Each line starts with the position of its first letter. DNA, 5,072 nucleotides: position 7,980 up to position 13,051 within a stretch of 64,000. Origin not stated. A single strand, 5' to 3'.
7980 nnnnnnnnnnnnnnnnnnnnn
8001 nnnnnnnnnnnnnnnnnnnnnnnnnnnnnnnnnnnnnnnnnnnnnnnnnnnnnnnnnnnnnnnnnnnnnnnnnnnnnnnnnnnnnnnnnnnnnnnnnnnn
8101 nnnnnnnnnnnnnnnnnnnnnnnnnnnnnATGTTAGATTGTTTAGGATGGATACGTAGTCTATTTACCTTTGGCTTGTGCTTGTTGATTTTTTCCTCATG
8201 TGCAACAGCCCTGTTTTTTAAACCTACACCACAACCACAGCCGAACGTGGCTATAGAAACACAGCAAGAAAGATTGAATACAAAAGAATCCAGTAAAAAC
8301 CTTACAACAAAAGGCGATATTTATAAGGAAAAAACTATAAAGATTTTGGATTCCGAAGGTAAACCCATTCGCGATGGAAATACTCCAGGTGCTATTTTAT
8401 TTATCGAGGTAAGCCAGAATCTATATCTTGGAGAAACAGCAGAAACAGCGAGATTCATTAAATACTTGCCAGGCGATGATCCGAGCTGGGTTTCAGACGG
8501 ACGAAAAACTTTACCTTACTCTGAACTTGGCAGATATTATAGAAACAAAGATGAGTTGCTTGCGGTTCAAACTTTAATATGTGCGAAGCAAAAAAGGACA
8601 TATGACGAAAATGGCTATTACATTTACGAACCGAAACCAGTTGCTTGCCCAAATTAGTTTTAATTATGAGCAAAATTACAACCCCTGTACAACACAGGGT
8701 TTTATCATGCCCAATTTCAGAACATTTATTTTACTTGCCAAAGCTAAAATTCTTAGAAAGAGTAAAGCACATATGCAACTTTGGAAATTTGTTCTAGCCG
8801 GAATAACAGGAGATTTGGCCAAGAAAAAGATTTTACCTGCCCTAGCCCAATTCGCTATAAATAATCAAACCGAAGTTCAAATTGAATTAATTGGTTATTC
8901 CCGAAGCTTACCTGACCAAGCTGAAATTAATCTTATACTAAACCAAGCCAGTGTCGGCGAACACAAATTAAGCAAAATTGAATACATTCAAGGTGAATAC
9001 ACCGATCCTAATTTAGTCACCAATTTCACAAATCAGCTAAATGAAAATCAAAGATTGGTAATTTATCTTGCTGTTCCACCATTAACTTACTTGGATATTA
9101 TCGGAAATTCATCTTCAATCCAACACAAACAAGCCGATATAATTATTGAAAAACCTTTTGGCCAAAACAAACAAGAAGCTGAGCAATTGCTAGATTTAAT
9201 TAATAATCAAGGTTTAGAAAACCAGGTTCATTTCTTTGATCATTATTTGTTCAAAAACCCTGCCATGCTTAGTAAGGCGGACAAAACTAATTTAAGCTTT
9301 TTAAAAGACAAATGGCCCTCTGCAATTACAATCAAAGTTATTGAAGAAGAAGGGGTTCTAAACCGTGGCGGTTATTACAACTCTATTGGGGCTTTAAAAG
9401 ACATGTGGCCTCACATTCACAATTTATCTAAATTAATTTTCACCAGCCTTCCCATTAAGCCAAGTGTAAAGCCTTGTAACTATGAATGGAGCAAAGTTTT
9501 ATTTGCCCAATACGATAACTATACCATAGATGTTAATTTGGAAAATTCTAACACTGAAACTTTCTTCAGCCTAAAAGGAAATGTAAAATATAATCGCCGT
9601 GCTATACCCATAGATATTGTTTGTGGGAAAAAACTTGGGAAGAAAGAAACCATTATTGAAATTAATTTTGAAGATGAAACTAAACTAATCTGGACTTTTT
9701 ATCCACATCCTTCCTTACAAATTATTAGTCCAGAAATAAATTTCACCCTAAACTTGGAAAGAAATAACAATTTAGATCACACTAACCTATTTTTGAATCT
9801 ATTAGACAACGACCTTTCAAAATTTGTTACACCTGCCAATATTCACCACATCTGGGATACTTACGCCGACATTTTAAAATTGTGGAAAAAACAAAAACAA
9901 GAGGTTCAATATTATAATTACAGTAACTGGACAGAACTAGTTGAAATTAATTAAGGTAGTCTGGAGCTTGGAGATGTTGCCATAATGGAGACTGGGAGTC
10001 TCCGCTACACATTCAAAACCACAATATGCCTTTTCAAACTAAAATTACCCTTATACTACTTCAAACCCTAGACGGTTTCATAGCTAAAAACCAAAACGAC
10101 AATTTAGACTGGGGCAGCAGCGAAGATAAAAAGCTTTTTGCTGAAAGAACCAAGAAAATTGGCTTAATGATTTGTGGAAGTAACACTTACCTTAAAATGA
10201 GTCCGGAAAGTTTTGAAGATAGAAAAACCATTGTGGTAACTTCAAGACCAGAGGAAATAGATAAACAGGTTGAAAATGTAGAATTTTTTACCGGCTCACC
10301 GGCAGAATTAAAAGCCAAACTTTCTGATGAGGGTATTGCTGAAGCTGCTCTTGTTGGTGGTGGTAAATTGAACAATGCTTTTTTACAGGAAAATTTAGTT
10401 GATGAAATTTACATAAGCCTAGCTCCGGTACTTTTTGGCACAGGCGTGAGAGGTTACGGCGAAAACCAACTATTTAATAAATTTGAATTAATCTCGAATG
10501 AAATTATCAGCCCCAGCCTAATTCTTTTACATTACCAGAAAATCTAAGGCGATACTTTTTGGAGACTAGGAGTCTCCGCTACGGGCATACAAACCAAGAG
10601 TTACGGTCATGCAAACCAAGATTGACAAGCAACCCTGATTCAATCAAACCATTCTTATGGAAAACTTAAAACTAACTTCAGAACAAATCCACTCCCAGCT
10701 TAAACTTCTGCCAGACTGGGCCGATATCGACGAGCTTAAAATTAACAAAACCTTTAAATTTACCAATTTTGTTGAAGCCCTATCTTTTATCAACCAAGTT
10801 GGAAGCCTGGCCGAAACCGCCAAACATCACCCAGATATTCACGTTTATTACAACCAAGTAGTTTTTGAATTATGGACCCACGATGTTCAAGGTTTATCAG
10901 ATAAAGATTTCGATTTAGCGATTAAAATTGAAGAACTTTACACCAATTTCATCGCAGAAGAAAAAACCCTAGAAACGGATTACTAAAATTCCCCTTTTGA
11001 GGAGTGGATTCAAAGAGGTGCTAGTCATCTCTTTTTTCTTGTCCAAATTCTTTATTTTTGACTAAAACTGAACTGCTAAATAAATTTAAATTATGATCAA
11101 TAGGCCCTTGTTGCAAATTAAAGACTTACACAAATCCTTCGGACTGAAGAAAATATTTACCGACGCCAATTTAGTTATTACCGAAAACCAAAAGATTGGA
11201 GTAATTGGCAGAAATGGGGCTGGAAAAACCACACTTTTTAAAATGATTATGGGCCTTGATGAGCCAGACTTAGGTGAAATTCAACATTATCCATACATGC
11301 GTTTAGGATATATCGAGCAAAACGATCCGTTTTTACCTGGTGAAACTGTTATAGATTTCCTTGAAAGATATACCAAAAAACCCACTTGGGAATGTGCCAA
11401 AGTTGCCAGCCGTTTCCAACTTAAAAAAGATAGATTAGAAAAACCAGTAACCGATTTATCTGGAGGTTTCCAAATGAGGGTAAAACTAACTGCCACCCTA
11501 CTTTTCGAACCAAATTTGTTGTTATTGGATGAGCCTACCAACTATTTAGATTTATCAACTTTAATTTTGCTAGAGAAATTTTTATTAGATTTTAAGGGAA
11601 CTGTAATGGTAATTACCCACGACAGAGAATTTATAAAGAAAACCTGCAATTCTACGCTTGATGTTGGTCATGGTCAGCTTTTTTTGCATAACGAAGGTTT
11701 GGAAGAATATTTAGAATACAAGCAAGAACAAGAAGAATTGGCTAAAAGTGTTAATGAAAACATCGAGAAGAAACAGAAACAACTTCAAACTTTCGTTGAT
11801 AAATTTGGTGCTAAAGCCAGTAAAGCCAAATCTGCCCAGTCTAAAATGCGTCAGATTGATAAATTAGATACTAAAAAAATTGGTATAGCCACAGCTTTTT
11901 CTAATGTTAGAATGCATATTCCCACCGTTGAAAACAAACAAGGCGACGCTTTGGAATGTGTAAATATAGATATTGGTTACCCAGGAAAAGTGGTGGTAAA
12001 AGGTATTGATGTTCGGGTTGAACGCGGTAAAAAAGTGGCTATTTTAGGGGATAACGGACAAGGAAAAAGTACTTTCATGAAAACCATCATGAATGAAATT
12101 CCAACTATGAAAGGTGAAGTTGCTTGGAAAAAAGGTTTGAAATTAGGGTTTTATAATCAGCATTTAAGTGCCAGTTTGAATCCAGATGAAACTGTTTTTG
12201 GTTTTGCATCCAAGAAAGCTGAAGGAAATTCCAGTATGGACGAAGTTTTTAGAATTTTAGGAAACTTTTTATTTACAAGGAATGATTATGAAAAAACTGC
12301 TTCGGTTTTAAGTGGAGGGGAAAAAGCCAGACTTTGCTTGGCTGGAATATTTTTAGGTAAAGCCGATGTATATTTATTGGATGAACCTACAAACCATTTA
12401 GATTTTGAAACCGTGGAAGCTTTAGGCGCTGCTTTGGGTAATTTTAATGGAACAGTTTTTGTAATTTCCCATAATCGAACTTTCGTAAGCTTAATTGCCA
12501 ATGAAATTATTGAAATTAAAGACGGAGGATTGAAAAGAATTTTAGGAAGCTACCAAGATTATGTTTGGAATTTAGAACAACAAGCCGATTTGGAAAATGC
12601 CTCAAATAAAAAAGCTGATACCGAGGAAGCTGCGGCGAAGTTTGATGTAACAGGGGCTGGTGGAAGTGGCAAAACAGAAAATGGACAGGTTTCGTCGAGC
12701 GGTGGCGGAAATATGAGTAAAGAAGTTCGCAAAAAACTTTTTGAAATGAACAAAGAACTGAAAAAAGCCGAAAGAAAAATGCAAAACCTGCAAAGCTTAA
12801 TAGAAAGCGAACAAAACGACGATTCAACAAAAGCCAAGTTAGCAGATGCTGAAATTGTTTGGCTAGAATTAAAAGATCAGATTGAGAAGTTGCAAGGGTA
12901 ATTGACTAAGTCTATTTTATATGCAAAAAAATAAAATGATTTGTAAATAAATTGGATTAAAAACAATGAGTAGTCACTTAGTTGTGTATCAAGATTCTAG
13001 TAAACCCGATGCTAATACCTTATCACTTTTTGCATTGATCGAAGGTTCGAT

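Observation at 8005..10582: REP-like 'hairpin + CTAC' elements punctuating an operon-like gene row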

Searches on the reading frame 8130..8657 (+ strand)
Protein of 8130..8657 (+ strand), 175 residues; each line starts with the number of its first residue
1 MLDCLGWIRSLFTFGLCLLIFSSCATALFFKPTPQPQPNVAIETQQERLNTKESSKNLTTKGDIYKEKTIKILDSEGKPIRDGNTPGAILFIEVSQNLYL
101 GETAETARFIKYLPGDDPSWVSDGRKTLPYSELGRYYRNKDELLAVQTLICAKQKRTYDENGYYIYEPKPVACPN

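Call 9: search_protein_families(library=pfam, proteins=[window:8130-8657:+], max_evalue=0.01)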
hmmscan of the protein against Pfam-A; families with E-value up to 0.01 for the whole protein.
window:8130-8657:+ (175 aa): 0 families

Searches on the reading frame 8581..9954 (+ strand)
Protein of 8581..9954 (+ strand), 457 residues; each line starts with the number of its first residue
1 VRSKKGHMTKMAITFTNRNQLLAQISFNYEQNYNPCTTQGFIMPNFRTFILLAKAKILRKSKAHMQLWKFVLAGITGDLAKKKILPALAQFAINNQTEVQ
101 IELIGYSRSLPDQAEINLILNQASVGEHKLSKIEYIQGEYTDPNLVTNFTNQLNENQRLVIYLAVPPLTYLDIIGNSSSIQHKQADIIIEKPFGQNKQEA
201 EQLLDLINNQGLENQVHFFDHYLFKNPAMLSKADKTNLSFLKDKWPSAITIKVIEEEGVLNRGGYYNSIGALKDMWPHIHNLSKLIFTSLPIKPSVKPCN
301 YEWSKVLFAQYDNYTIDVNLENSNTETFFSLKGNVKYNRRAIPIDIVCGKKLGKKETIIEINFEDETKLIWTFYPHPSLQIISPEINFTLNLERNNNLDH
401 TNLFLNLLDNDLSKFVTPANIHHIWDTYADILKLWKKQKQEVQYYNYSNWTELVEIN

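Call 9: search_protein_families(library=pfam, proteins=[window:8581-9954:+], max_evalue=0.01)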
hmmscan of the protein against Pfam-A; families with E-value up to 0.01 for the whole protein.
window:8581-9954:+ (457 aa): 2 families
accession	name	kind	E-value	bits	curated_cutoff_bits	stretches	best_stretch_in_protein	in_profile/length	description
PF00479.28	G6PD_N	-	5.3e-24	86.3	22.1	1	71-226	1-179/183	Glucose-6-phosphate dehydrogenase, NAD binding domain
PF02781.21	G6PD_C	-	4.5e-17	62.5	27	2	247-369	20-171/296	Glucose-6-phosphate dehydrogenase, C-terminal domain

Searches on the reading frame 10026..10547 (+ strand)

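Call 9: search_protein_families(library=pfam, proteins=[window:10026-10547:+], max_evalue=0.01)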
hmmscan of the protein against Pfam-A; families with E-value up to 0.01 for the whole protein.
window:10026-10547:+ (173 aa): 2 families
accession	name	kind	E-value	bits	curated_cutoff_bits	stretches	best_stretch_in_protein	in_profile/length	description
PF01872.23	RibD_C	-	1.1e-16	61.6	24.1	1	6-162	2-192/197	RibD C-terminal domain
PF00186.24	DHFR_1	-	2.2e-09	37.7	25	1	7-130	2-113/159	Dihydrofolate reductase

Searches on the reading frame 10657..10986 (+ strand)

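Call 9: search_protein_families(library=pfam, proteins=[window:10657-10986:+], max_evalue=0.01)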
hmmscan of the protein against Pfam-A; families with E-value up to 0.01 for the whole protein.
window:10657-10986:+ (109 aa): 1 family
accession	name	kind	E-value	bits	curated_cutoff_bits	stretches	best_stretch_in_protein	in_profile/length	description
PF01329.24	Pterin_4a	-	5.6e-31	107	26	1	5-94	2-91/91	Pterin 4 alpha carbinolamine dehydratase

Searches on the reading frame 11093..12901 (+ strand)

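Call 9: search_protein_families(library=pfam, proteins=[window:11093-12901:+], max_evalue=0.01)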
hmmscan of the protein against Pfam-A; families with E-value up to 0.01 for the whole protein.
window:11093-12901:+ (602 aa): 18 families
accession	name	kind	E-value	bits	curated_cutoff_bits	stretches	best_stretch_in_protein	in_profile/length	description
PF00005.33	ABC_tran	-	3e-50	170.8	25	2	23-150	2-137/137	ABC transporter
PF13304.12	AAA_21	-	5.5e-13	50.1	27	1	391-461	223-299/304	AAA domain, putative AbiEii toxin, Type IV TA system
PF12848.13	ABC_tran_Xtn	-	8e-13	48.7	25.9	1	193-260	5-72/85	ABC transporter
PF02463.25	SMC_N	-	3.1e-07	30.5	40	1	201-474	59-210/220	RecF/RecN/SMC N terminal domain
PF13555.12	AAA_29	-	1.6e-06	28.2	27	0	306-332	16-42/61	P-loop containing region of AAA domain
PF13401.12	AAA_22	-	2.8e-05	24.9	27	0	37-150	10-95/130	AAA domain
PF00006.31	ATP-synt_ab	-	4.9e-05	23.5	29.5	0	309-335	11-37/213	ATP synthase alpha/beta family, nucleotide-binding domain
PF01926.29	MMR_HSR1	-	0.00013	22.4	21.9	0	34-54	1-21/113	50S ribosome-binding GTPase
PF05783.17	DLIC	-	0.00052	19.4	19.7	0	18-70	11-63/471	Dynein light intermediate chain (DLIC)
PF05729.18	NACHT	-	0.00062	20.1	26.7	0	315-336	3-24/167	NACHT domain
PF13479.12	AAA_24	-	0.00072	19.9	27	0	312-332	2-22/195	AAA domain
PF25199.1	nSTAND_NTPase5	-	0.00079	19.7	34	0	310-345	39-75/145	Novel STAND NTPase 5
PF00910.28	RNA_helicase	-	0.0013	19.6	21.5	0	316-340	2-26/105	RNA helicase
PF12846.13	AAA_10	-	0.0015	18.1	27.5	0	303-340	12-49/362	AAA-like domain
PF08477.19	Roc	-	0.0025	18.5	27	0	314-335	1-22/119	Ras of Complex, Roc, domain of DAPkinase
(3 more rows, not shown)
